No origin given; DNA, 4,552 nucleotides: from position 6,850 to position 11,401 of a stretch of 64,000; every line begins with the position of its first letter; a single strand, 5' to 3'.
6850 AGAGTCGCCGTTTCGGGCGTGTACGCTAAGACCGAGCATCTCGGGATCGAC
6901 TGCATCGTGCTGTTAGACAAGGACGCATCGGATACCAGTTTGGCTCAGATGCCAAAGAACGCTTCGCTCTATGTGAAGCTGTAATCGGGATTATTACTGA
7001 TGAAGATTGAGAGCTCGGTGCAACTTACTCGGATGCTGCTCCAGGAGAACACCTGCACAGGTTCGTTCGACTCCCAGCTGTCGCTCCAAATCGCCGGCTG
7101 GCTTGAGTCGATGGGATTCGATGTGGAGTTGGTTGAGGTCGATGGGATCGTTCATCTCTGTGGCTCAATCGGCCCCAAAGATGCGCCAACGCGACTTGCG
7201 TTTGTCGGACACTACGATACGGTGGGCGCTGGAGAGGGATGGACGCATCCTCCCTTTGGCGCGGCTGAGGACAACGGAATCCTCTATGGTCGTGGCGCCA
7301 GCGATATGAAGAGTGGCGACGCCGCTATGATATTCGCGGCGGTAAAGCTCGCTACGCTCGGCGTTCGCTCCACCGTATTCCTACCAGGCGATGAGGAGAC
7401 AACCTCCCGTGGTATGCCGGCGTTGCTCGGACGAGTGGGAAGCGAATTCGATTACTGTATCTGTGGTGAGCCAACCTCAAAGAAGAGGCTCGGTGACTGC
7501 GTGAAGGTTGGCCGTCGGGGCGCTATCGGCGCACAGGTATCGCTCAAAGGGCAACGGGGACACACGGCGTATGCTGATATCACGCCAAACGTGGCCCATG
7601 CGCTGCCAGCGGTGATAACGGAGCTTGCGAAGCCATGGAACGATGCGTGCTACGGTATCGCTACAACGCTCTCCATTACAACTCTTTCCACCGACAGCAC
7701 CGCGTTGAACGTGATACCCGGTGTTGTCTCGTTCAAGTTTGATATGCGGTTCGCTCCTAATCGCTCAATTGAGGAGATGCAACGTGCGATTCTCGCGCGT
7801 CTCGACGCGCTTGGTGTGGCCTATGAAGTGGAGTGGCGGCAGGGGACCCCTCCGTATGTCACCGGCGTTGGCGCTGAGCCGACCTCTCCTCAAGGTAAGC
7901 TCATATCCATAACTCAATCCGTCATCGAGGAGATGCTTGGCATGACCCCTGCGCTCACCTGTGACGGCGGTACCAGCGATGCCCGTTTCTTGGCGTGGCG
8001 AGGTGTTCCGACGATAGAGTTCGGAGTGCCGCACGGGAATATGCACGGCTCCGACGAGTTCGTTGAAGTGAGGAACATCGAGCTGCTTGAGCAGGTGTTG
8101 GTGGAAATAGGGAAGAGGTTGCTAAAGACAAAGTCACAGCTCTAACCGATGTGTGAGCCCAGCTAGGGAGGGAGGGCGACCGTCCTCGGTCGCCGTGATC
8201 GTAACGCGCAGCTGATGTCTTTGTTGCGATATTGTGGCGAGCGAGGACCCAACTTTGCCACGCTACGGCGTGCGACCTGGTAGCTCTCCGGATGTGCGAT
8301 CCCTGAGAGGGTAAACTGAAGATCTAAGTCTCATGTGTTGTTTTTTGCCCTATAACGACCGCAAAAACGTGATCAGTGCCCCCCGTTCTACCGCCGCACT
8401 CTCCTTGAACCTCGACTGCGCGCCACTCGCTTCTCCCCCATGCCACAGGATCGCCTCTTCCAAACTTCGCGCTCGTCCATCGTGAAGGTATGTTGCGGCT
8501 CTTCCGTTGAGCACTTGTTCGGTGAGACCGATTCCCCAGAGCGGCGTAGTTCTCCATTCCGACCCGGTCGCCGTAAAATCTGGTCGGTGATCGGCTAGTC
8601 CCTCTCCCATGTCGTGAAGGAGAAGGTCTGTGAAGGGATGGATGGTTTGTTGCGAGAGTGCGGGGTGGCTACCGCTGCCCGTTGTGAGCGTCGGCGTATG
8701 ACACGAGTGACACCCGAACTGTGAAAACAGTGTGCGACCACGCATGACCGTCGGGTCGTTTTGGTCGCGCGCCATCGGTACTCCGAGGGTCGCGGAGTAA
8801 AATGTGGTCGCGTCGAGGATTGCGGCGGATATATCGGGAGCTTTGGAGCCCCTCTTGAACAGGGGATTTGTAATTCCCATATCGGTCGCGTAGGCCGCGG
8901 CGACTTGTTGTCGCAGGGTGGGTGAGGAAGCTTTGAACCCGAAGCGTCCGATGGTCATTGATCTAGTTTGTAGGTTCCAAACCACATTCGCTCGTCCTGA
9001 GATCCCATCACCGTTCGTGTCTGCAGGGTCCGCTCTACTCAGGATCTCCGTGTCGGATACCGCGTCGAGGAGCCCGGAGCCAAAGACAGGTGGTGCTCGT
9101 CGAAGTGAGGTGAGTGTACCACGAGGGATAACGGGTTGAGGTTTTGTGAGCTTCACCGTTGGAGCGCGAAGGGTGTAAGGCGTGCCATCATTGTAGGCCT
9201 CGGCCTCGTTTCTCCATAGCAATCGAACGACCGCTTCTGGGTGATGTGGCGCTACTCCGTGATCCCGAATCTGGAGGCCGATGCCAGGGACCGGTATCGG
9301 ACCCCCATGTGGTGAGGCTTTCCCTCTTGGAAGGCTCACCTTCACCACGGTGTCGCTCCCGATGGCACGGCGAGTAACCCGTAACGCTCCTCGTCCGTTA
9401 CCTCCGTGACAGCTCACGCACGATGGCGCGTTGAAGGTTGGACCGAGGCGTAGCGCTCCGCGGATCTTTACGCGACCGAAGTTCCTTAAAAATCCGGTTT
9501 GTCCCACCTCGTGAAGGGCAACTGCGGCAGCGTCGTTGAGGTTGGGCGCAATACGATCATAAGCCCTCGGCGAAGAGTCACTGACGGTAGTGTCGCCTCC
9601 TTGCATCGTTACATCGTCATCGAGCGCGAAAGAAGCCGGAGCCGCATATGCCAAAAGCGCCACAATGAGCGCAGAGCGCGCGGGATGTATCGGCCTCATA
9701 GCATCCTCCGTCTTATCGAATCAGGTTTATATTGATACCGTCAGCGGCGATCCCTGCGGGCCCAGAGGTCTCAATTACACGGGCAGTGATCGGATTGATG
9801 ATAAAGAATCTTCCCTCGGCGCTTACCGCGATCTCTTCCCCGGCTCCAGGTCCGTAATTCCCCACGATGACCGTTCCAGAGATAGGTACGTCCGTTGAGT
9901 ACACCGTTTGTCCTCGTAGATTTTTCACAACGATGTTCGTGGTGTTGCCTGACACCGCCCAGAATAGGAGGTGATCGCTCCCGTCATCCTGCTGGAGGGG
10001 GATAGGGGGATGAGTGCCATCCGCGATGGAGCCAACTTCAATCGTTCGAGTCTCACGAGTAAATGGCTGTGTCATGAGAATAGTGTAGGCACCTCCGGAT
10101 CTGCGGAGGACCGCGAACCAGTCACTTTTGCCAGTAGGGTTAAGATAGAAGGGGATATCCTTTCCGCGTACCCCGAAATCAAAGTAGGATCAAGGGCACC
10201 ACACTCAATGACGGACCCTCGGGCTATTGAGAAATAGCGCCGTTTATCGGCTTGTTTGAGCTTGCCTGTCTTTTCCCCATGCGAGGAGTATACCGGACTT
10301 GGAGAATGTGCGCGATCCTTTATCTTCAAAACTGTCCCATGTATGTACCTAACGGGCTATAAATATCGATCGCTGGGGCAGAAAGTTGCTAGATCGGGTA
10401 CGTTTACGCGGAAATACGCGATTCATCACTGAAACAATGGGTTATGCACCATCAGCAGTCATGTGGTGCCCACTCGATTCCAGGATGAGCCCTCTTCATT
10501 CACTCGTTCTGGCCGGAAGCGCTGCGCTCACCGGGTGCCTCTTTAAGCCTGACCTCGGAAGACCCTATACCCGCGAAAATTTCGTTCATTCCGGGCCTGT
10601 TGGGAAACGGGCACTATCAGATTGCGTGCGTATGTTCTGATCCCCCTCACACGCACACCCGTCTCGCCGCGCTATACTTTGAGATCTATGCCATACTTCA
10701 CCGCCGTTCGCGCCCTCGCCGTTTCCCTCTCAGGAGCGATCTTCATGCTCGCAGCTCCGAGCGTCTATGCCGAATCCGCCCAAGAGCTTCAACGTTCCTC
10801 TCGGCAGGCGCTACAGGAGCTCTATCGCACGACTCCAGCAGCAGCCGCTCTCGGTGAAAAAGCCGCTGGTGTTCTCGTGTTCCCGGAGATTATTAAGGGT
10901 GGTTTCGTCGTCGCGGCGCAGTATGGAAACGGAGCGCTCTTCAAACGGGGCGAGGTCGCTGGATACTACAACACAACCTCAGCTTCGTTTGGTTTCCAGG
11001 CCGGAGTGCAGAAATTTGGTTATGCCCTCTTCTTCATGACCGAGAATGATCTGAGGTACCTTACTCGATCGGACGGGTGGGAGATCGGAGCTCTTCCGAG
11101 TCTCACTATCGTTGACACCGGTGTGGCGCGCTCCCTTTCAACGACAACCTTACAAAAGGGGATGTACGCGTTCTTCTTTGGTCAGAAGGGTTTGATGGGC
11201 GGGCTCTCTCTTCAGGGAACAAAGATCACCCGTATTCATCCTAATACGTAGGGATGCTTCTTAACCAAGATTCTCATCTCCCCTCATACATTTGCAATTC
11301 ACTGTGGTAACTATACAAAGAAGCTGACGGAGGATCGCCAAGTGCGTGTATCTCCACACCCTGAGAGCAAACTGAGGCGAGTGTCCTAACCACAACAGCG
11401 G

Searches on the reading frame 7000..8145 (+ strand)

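Call 54: search_protein_families(library=pfam, proteins=[window:7000-8145:+], max_evalue=0.00001)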
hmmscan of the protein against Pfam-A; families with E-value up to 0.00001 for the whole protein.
window:7000-8145:+ (381 aa): 2 families
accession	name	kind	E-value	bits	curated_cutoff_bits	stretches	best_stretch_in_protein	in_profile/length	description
PF01546.33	Peptidase_M20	-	8.4e-30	104.6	24.6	1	67-370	1-203/206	Peptidase family M20/M25/M40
PF07687.19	M20_dimer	-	4e-14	52.9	21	1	170-275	1-106/107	Peptidase dimerisation domain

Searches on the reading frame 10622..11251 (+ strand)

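Call 54: search_protein_families(library=pfam, proteins=[window:10622-11251:+], max_evalue=0.00001)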
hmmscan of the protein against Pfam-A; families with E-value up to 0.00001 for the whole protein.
window:10622-11251:+ (209 aa): 1 family
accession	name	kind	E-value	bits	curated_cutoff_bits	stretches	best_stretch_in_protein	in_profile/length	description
PF04366.17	Ysc84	-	5.1e-08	33.1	25.1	1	120-203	2-86/127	Las17-binding protein actin regulator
